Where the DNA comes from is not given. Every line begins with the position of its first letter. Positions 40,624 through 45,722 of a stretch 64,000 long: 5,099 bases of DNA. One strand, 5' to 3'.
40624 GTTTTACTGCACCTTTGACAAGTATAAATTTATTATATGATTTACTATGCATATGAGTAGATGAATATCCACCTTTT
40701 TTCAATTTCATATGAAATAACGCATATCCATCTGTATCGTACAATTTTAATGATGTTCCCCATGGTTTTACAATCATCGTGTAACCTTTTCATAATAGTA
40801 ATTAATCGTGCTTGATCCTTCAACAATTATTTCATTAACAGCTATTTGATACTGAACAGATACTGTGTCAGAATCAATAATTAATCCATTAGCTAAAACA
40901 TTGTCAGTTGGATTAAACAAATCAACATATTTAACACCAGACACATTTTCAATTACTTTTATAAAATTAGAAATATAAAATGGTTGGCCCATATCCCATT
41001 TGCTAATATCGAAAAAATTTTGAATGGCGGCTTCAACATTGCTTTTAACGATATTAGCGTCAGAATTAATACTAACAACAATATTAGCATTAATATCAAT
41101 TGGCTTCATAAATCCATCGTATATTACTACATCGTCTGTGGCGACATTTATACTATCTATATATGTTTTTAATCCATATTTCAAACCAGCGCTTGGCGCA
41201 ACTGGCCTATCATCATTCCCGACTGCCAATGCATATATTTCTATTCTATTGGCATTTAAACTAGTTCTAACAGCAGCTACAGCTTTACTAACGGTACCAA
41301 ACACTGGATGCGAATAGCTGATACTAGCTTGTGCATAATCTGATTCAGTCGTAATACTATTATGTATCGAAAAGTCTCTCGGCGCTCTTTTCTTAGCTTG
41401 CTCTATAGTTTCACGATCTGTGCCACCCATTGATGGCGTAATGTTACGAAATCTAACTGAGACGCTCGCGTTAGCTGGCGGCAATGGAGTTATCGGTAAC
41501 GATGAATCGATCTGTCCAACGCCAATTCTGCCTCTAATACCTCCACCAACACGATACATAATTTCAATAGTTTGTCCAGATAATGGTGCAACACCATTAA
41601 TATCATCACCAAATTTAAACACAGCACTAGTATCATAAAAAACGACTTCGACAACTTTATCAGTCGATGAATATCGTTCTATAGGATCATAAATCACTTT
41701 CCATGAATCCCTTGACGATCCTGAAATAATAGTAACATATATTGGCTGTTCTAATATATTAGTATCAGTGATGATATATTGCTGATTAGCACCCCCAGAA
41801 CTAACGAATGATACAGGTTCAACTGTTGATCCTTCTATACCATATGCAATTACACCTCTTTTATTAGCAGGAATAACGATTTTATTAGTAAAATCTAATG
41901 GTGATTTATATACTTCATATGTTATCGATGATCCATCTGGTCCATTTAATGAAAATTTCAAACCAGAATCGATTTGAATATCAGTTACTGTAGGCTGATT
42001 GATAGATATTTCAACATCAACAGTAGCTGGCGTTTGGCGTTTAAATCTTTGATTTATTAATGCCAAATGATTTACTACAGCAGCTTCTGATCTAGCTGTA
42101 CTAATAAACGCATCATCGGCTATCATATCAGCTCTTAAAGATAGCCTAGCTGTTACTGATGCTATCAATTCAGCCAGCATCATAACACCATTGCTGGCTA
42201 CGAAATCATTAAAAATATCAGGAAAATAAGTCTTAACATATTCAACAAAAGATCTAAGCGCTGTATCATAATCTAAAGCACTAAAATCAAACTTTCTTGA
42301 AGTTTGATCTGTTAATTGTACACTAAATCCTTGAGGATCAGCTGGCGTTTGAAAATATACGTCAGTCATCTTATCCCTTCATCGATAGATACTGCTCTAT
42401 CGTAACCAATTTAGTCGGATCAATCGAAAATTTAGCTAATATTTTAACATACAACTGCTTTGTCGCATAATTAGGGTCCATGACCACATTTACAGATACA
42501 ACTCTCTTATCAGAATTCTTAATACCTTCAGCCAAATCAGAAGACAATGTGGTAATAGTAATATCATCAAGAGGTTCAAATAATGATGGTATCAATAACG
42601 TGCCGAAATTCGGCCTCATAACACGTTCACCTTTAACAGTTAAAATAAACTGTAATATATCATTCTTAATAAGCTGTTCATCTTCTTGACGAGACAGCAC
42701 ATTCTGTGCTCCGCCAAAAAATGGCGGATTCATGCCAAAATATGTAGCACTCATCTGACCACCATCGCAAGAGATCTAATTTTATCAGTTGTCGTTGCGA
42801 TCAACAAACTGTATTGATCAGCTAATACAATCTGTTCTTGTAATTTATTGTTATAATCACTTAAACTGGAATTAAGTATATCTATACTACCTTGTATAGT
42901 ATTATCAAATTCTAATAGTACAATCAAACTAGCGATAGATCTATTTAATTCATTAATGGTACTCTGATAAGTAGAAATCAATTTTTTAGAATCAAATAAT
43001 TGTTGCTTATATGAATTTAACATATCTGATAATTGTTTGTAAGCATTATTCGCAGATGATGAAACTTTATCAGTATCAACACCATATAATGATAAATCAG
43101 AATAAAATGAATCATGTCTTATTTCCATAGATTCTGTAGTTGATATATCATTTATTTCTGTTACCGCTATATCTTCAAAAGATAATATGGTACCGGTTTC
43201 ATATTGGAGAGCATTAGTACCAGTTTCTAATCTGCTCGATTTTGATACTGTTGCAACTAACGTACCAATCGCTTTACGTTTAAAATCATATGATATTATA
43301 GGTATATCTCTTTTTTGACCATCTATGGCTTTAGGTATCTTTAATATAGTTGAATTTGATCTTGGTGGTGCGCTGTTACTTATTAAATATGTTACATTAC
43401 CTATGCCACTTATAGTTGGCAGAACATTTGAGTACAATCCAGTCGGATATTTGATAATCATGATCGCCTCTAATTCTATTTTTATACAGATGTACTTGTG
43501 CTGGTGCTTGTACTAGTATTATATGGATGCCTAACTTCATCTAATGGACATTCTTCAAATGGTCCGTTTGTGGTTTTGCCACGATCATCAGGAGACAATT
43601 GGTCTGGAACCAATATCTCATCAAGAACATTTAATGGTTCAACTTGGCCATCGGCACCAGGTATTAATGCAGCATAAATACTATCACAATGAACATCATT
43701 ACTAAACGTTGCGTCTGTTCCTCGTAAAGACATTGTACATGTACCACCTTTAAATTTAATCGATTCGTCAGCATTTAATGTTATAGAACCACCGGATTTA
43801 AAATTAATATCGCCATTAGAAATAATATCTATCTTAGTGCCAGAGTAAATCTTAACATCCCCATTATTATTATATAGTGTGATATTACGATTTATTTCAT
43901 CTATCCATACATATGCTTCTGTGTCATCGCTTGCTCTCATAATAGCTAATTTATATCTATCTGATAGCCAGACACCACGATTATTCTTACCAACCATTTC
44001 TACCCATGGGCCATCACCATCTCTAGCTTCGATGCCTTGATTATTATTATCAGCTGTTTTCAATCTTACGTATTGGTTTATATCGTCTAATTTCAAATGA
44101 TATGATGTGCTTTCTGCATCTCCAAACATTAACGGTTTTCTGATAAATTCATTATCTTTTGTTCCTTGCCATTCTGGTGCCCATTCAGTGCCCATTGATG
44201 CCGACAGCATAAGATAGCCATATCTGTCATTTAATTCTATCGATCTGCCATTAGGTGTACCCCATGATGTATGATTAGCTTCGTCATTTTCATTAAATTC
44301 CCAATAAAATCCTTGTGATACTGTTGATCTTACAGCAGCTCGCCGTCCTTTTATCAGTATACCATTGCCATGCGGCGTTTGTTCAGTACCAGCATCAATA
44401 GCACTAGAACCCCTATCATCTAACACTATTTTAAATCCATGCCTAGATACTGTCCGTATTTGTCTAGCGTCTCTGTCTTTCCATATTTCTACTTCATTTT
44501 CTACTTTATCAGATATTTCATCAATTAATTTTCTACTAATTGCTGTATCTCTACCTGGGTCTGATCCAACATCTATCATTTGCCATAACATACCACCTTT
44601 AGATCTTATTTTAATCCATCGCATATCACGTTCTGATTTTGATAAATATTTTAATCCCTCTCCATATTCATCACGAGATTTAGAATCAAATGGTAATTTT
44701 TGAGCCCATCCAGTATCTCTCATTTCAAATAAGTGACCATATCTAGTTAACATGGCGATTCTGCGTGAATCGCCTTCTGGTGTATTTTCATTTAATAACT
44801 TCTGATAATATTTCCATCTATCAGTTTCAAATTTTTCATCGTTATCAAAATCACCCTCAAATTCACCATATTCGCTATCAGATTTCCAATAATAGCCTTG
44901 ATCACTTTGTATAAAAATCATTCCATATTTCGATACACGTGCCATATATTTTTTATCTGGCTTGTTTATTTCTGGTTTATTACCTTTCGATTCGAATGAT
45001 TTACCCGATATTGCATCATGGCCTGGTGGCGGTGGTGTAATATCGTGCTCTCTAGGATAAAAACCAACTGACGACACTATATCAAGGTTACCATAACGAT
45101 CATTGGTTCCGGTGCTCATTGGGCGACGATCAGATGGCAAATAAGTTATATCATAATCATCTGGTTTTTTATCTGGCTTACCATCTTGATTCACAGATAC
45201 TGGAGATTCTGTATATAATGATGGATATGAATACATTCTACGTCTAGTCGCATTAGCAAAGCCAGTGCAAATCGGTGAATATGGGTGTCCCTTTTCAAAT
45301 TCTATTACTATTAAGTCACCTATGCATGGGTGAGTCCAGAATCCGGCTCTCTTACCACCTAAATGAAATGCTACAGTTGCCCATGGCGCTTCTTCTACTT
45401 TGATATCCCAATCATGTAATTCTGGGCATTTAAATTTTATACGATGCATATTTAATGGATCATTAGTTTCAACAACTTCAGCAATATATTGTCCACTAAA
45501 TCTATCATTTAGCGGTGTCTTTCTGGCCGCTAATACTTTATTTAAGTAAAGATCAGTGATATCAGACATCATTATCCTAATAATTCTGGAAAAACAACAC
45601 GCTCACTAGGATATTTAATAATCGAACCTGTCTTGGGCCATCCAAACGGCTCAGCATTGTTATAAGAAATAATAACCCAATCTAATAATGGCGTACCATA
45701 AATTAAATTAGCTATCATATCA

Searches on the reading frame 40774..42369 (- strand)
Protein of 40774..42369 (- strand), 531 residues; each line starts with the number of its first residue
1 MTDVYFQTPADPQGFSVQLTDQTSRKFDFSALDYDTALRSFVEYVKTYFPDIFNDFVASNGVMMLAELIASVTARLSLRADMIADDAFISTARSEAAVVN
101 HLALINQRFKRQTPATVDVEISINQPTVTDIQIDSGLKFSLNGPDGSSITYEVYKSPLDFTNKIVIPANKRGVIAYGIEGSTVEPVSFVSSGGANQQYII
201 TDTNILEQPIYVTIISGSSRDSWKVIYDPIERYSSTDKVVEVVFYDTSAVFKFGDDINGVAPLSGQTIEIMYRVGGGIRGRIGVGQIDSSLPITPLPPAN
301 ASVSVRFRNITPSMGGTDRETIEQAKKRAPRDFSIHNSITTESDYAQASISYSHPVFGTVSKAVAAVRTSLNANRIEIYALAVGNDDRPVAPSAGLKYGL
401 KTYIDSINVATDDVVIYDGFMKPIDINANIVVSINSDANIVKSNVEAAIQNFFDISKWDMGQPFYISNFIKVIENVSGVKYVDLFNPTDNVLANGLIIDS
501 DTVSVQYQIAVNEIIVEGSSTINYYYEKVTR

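Call 10: search_protein_families(library=phrogs, proteins=[window:40774-42369:-], max_evalue=0.0001)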
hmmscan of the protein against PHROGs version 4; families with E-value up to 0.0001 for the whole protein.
window:40774-42369:- (531 aa): 5 families
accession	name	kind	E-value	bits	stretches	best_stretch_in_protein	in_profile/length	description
phrog_219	-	tail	1.3e-26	94.3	1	28-476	5-448/598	baseplate wedge subunit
phrog_10646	-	tail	7e-23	81.5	1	25-119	24-118/1142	baseplate wedge subunit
phrog_6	-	tail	3.7e-18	66.5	1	29-524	67-405/548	baseplate wedge subunit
phrog_1369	-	tail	6.7e-07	29.4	1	55-329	24-281/489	baseplate protein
phrog_1608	-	tail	2.8e-05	24.7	0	383-493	62-175/192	tail protein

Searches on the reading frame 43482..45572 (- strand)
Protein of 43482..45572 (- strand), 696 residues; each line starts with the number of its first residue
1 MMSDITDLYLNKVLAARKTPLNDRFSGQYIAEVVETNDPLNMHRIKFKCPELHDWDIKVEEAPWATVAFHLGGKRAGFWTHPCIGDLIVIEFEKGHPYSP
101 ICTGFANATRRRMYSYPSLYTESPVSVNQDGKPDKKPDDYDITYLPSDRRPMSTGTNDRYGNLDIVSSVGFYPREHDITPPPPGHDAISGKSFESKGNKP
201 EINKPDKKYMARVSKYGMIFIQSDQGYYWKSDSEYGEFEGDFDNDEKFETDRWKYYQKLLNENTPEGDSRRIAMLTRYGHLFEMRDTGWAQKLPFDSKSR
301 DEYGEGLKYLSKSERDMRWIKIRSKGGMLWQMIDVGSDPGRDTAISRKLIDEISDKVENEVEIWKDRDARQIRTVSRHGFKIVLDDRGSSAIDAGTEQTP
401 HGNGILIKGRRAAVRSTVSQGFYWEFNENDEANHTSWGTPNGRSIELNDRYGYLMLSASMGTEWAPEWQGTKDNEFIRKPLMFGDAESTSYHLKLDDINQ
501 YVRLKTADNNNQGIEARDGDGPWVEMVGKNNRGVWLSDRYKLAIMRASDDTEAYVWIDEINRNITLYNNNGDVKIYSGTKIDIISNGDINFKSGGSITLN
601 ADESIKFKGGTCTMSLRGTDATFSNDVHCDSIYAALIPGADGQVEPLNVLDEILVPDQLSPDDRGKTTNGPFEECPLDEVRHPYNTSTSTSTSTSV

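Call 10: search_protein_families(library=phrogs, proteins=[window:43482-45572:-], max_evalue=0.0001)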
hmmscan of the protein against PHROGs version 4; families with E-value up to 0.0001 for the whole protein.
window:43482-45572:- (696 aa): 1 family
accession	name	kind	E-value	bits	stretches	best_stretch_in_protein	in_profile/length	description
phrog_430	-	tail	5.8e-05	22.7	1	28-134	20-129/868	baseplate hub subunit and tail lysozyme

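Call 84: search_protein_families(library=pfam, proteins=[window:43482-45572:-], max_evalue=0.001)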
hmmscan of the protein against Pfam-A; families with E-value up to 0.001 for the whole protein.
window:43482-45572:- (696 aa): 1 family
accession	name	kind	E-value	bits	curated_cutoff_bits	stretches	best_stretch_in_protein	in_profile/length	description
PF04717.18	Phage_base_V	-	5.2e-12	46.4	23.8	1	29-104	1-72/75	Type VI secretion system/phage-baseplate injector OB domain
